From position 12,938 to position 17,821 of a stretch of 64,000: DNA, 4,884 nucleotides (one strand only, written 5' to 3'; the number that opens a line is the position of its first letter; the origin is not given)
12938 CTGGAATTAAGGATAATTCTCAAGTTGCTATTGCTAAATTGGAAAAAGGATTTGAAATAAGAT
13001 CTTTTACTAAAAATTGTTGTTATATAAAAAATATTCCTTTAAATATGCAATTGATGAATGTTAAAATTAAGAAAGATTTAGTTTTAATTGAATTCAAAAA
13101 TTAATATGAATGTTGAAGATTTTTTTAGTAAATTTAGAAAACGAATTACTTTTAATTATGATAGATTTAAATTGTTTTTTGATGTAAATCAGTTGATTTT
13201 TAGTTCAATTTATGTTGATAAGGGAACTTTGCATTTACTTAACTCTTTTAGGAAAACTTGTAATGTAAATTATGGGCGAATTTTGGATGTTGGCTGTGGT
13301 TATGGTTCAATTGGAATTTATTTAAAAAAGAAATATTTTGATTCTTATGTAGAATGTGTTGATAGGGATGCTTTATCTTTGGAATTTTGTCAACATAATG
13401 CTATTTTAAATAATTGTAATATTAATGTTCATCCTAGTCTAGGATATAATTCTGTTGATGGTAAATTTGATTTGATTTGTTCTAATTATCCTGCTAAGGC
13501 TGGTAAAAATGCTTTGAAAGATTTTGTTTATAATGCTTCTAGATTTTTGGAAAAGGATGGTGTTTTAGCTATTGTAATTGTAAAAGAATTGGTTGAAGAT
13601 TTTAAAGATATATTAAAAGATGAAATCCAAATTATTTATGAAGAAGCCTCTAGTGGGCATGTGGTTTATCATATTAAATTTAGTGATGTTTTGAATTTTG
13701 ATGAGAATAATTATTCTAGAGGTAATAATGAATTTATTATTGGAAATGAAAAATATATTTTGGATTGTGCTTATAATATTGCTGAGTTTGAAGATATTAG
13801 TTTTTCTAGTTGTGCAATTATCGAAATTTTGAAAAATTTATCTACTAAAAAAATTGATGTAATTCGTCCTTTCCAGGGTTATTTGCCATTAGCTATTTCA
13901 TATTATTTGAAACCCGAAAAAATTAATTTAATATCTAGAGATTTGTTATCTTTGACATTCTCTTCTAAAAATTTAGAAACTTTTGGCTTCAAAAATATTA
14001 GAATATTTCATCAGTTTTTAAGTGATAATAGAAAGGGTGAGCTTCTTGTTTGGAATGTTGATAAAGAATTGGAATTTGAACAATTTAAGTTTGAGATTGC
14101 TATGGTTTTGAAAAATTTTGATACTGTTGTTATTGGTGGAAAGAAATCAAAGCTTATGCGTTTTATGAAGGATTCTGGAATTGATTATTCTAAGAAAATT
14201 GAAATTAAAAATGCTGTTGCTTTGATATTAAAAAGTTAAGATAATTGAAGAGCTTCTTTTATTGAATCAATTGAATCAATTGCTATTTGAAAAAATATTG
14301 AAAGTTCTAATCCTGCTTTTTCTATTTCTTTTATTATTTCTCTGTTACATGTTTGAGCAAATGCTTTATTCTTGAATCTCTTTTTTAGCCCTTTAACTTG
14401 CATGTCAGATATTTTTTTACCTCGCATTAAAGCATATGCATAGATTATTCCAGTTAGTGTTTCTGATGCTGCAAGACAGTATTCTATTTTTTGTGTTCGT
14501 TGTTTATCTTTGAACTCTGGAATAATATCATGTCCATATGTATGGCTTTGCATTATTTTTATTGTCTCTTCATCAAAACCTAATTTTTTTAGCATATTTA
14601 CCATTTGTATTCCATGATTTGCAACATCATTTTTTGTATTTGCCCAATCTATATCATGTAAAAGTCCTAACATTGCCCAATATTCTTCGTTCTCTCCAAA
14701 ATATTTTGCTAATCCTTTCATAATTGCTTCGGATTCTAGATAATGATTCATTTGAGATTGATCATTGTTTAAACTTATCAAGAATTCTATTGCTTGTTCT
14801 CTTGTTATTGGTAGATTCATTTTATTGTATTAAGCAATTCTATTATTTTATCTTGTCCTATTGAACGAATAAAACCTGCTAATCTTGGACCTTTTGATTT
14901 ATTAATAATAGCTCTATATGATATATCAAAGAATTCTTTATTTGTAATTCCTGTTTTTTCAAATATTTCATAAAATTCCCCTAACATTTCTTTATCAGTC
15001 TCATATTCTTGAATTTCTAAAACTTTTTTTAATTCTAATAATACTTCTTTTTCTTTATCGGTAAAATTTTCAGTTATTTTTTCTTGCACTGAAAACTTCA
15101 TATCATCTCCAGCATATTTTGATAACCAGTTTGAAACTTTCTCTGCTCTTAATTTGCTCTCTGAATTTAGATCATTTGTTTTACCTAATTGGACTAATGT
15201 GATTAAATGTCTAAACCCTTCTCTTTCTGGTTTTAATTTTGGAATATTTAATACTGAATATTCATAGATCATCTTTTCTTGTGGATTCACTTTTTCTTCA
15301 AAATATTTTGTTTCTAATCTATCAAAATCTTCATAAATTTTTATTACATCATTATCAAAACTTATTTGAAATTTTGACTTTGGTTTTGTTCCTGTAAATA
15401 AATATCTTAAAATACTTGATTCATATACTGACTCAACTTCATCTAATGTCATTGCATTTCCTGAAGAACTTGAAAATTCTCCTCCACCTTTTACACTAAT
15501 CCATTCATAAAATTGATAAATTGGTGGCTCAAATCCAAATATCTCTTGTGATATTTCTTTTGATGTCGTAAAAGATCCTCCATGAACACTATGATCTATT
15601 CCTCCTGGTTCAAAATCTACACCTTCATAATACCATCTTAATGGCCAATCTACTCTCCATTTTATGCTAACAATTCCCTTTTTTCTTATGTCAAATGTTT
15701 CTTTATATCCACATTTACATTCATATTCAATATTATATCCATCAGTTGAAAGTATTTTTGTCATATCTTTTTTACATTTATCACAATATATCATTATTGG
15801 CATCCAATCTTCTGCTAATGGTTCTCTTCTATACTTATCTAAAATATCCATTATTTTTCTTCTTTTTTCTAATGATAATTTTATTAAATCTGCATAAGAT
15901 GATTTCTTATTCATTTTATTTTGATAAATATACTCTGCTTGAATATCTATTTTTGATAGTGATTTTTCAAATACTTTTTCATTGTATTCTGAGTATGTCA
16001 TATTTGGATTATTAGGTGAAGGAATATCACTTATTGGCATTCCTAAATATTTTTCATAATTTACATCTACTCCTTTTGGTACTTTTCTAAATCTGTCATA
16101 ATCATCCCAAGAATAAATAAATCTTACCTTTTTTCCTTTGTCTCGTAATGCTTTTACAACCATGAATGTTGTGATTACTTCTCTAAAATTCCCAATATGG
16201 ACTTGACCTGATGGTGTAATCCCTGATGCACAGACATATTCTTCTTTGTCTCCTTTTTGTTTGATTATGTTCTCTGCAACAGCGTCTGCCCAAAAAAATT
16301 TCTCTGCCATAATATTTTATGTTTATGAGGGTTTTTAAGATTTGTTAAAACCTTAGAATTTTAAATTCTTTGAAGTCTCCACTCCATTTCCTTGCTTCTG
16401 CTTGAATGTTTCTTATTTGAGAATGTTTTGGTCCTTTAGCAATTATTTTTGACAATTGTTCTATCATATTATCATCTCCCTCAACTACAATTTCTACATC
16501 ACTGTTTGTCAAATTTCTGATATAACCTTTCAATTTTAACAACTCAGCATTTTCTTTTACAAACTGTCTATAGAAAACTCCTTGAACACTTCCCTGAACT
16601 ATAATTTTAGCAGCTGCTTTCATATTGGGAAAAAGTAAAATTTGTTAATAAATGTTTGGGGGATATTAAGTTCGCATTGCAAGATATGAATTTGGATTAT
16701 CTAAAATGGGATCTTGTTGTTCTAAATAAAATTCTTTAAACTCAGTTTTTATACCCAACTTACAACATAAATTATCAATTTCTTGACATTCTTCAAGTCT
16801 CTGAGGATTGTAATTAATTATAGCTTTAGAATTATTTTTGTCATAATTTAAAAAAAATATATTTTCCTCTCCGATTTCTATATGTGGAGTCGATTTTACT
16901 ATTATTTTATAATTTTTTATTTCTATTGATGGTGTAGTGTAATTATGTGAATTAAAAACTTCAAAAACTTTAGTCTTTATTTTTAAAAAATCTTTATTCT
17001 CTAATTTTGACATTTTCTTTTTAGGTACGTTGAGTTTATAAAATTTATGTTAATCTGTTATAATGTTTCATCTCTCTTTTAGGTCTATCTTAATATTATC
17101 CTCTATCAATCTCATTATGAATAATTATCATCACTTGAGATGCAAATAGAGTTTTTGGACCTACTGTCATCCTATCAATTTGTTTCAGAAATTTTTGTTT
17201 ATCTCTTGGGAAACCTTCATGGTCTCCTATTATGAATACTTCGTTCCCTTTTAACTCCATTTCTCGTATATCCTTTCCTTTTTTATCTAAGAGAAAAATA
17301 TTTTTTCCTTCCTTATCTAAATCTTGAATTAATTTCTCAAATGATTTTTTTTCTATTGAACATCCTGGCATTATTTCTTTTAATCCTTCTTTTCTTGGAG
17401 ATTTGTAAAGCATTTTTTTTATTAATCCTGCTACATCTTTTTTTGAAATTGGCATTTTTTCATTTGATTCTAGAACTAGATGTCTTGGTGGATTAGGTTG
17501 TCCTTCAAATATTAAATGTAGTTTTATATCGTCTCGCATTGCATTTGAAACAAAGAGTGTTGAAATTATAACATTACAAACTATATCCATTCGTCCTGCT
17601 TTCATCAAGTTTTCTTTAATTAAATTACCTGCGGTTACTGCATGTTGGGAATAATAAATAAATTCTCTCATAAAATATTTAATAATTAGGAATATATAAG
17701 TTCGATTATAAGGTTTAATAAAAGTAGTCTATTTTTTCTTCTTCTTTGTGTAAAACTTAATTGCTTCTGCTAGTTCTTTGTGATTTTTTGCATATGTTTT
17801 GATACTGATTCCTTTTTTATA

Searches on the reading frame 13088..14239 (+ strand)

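Call 40: search_protein_families(library=pfam, proteins=[window:13088-14239:+], max_evalue=0.001)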
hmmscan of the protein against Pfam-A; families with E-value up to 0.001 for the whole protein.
window:13088-14239:+ (383 aa): 7 families
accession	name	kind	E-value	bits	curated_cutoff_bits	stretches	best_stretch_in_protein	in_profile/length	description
PF05175.20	MTS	-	7.1e-28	97.8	23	1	37-181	10-155/170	Methyltransferase small domain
PF13649.12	Methyltransf_25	-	3.4e-08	34.5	27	1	65-158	1-97/97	Methyltransferase domain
PF13847.12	Methyltransf_31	-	3.5e-08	33.7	27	1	64-173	6-123/145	Methyltransferase domain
PF06325.19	PrmA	-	3.5e-06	27.2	22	1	48-181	152-278/296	Ribosomal protein L11 methyltransferase (PrmA)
PF08241.18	Methyltransf_11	-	2.6e-05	25.2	21.2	1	66-162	1-95/95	Methyltransferase domain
PF02353.26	CMAS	-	0.00037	20.3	27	1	64-168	65-170/273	Mycolic acid cyclopropane synthetase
PF08242.18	Methyltransf_12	-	0.00052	21.1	30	0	66-160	1-98/98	Methyltransferase domain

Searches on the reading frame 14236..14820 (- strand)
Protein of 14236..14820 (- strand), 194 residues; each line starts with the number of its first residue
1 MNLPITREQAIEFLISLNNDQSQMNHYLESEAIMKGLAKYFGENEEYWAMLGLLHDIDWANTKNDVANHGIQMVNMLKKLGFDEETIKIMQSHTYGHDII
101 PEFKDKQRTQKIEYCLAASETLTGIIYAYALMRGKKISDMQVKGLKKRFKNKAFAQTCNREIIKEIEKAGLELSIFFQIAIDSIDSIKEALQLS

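Call 40: search_protein_families(library=pfam, proteins=[window:14236-14820:-], max_evalue=0.001)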
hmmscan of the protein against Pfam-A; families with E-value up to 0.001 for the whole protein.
window:14236-14820:- (194 aa): 1 family
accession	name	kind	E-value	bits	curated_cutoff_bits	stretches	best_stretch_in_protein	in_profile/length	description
PF01966.28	HD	-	3.8e-08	34.1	22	1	25-100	3-92/116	HD domain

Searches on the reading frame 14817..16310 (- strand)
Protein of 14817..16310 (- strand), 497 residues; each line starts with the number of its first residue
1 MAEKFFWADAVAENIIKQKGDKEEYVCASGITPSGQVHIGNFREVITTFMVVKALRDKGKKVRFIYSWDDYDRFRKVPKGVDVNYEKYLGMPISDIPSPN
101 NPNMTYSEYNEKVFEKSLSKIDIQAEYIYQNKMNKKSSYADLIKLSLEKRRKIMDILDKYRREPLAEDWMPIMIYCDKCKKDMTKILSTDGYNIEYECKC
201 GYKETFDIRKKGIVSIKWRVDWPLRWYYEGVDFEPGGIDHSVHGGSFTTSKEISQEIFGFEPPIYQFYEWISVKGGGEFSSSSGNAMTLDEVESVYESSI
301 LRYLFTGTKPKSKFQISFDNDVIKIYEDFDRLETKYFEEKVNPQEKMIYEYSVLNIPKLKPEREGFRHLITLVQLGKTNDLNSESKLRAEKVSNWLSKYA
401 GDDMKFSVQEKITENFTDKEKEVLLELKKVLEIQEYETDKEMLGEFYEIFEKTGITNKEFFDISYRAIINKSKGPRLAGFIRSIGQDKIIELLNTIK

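Call 18: search_protein_families(library=pfam, proteins=[window:14817-16310:-], max_evalue=0.001)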
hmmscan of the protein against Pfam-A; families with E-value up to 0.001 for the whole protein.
window:14817-16310:- (497 aa): 4 families
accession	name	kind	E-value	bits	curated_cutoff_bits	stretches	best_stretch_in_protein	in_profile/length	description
PF01921.24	tRNA-synt_1f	-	4.6e-118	394.7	27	1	6-352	2-357/360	tRNA synthetases class I (K)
PF01406.26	tRNA-synt_1e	-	8.4e-06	25.8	27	0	23-72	11-58/301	tRNA synthetases class I (C) catalytic domain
PF09334.17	tRNA-synt_1g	-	3.6e-05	23.1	20.1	0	33-71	10-48/391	tRNA synthetases class I (M)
PF19269.4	Anticodon_2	-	0.00055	20.8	23.6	0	410-491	54-135/141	Anticodon binding domain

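Call 24: find_homologous_proteins(query=window:14817-16310:-, max_evalue=1e-20)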
Query window:14817-16310:- (497 aa): 4539 proteins with E <= 1e-20 among 8000 candidates; the best 120 are listed.
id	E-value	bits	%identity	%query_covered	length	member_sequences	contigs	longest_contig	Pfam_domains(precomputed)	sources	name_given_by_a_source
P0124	0.0e+0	1126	100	100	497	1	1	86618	PF01406.26,PF01921.25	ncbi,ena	-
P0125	3.3e-275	931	81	100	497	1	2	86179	PF09334.18,PF01406.26,PF01921.25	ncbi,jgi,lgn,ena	-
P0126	6.3e-256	868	75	100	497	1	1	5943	PF01406.26,PF01921.25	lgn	-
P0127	3.4e-246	835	71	100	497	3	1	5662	PF09334.18,PF01406.26,PF01921.25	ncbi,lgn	-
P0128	1.7e-245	833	72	99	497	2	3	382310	PF09334.18,PF01406.26,PF01921.25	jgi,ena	jgi:lysyl-tRNA synthetase, class I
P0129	1.2e-244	830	71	100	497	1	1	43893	PF19269.5,PF09334.18,PF01406.26,PF01921.25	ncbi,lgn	-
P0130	3.0e-244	829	71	100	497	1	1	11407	PF09334.18,PF01406.26,PF01921.25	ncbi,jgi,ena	-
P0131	1.1e-243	827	71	100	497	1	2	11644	PF09334.18,PF01406.26,PF01921.25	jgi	-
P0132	6.4e-243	825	72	100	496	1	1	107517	PF19269.5,PF09334.18,PF01406.26,PF01921.25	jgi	jgi:lysyl-tRNA synthetase, class I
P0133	2.0e-242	823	71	100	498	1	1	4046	PF09334.18,PF01406.26,PF01921.25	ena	-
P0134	2.3e-241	820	71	100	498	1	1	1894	PF09334.18,PF01406.26,PF01921.25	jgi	-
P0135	2.4e-241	820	70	100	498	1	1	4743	PF09334.18,PF01406.26,PF01921.25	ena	-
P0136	5.2e-241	818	70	100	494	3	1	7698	PF09334.18,PF01406.26,PF01921.25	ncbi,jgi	-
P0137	5.7e-241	818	71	100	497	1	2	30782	PF09334.18,PF01406.26,PF01921.25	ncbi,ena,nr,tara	ncbi:lysine--tRNA ligase [Candidatus Pacearchaeota archaeon]|nr:lysine--tRNA ligase [Candidatus Pace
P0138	1.2e-240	817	71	100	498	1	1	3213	PF09334.18,PF01406.26,PF01921.25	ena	-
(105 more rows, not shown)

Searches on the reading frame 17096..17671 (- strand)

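Call 40: search_protein_families(library=pfam, proteins=[window:17096-17671:-], max_evalue=0.001)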
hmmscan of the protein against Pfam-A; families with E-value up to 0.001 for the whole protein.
window:17096-17671:- (191 aa): 1 family
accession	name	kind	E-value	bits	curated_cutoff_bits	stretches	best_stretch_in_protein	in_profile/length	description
PF04013.17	Methyltrn_RNA_2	-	3.8e-47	161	25.5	1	1-190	1-195/198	Putative SAM-dependent RNA methyltransferase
